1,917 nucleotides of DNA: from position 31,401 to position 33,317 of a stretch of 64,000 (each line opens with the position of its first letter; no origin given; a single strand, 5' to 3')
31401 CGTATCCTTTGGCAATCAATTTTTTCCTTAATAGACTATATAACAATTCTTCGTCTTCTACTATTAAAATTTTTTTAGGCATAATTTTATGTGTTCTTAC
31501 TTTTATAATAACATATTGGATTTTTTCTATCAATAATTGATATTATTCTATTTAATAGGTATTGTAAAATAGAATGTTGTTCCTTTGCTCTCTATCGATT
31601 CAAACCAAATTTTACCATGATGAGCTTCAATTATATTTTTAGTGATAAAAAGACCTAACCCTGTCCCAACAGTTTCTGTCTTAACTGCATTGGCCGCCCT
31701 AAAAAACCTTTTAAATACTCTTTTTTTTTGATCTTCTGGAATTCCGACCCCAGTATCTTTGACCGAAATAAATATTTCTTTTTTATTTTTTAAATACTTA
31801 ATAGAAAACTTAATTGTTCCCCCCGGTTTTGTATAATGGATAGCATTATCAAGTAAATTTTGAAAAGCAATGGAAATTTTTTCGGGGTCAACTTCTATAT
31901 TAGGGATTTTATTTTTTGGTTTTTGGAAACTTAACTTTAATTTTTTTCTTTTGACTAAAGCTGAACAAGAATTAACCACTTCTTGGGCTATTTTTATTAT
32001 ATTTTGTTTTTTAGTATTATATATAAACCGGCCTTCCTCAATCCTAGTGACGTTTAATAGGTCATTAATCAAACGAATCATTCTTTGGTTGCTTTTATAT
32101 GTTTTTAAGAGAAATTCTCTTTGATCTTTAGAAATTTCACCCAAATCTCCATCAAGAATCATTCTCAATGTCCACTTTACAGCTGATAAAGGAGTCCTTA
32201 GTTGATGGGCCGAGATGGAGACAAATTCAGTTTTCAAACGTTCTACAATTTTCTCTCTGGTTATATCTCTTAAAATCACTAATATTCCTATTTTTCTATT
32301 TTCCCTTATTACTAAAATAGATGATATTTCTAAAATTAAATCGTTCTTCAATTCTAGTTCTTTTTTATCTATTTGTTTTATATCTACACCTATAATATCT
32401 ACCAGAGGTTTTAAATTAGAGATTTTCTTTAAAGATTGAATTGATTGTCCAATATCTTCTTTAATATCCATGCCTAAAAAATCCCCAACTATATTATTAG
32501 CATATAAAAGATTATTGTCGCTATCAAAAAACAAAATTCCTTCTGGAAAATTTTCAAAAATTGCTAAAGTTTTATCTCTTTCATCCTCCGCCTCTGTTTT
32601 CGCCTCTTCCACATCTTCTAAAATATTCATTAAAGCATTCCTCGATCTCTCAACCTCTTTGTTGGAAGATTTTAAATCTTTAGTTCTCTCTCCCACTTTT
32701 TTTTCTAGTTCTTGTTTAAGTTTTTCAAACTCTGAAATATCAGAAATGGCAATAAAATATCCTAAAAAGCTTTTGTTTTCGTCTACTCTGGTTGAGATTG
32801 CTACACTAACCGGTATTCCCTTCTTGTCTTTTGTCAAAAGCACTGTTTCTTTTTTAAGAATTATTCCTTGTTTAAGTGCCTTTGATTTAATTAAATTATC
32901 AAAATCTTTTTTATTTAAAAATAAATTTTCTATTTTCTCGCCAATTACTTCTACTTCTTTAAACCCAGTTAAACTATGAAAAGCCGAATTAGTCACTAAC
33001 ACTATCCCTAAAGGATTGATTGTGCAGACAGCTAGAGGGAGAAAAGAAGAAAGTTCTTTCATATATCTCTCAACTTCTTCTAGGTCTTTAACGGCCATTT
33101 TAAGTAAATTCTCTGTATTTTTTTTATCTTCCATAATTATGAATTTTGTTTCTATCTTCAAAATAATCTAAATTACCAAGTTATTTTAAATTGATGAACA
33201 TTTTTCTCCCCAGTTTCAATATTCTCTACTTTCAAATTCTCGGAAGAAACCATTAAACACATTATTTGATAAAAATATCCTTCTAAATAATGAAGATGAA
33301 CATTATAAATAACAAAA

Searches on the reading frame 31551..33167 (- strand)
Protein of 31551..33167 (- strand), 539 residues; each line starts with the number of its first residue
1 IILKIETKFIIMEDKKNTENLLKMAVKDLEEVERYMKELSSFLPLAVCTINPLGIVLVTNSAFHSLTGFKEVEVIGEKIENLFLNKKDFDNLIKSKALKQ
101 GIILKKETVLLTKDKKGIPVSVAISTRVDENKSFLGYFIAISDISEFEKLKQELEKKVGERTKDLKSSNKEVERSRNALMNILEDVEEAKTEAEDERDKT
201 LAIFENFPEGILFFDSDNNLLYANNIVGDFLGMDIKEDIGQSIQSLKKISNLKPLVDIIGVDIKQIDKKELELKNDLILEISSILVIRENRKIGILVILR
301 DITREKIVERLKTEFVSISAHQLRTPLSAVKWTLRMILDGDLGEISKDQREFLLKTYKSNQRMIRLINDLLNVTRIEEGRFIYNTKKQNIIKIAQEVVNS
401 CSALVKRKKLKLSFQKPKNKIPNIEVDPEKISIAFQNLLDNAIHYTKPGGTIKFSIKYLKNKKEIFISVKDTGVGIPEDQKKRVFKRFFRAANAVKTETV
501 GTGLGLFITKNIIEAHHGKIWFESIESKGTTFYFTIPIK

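Call 52: search_protein_families(library=pfam, proteins=[window:31551-33167:-], max_evalue=0.00001)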
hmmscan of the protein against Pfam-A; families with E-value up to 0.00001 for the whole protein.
window:31551-33167:- (539 aa): 5 families
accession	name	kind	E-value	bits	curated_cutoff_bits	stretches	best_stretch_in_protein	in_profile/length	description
PF02518.31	HATPase_c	-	2.1e-28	99.4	26.4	1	427-538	2-109/111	Histidine kinase-, DNA gyrase B-, and HSP90-like ATPase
PF13426.13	PAS_9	-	6.8e-16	58.9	27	1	45-146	2-103/103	PAS domain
PF00989.32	PAS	-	2.7e-15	56.8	22.6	1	43-144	10-113/113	PAS fold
PF00512.31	HisKA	-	6.5e-14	52.2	26.9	1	312-379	2-66/66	His Kinase A (phospho-acceptor) domain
PF08448.16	PAS_4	-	1.2e-07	32.4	23.1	0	204-244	1-41/110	PAS fold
